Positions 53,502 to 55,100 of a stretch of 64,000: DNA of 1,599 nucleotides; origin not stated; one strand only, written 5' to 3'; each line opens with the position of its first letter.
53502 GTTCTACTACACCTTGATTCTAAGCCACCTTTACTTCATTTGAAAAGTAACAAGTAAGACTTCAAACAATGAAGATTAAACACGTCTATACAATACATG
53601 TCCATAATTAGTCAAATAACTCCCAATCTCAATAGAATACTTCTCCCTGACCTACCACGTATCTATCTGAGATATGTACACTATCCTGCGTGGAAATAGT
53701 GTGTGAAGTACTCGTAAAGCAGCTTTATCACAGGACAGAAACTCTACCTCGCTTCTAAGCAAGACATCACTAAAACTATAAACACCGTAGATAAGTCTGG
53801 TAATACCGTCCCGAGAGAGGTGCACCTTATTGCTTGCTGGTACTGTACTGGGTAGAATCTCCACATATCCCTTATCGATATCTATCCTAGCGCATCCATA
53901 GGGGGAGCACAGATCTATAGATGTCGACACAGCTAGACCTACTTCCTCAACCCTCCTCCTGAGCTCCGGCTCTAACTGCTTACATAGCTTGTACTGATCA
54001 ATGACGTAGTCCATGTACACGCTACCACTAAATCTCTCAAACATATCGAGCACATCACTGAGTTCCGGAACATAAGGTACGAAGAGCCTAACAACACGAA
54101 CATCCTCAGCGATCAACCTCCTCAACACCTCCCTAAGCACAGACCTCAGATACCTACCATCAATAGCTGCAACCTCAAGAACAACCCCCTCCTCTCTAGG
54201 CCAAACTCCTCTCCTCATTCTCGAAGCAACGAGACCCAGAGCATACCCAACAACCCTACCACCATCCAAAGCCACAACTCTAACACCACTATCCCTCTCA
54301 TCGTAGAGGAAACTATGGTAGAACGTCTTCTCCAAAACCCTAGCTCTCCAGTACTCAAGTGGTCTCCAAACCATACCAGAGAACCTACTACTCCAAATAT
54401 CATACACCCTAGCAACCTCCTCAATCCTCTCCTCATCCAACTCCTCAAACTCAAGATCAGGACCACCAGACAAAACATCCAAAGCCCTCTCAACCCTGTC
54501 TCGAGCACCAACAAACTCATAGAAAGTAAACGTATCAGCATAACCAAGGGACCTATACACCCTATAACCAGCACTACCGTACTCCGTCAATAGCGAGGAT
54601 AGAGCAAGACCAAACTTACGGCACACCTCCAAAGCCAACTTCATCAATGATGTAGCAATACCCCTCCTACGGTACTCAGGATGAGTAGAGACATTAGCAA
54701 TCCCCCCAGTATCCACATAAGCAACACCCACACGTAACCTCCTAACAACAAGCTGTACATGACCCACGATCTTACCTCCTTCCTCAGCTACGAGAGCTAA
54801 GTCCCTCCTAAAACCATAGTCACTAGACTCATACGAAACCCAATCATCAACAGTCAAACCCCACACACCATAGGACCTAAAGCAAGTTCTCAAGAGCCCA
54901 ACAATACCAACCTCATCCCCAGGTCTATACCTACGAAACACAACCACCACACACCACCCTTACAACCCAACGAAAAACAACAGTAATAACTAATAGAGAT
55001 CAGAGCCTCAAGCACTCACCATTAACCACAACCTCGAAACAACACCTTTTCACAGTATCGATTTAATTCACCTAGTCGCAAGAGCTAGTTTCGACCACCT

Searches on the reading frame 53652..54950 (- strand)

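Call 104: search_protein_families(library=pfam, proteins=[window:53652-54950:-], max_evalue=0.00001)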
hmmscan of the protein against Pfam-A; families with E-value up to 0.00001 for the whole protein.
window:53652-54950:- (432 aa): 4 families
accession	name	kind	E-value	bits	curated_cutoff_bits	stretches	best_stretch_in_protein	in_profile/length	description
PF13527.13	Acetyltransf_9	-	6.6e-20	71.8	25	1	6-138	3-125/127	Acetyltransferase (GNAT) domain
PF00583.31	Acetyltransf_1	-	4.1e-16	59.7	20.7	1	46-137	26-116/116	Acetyltransferase (GNAT) family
PF13508.13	Acetyltransf_7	-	4.3e-11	43.5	27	1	52-137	5-82/84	Acetyltransferase (GNAT) domain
PF13673.13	Acetyltransf_10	-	5.2e-08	33.4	23.6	1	52-140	33-110/128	Acetyltransferase (GNAT) domain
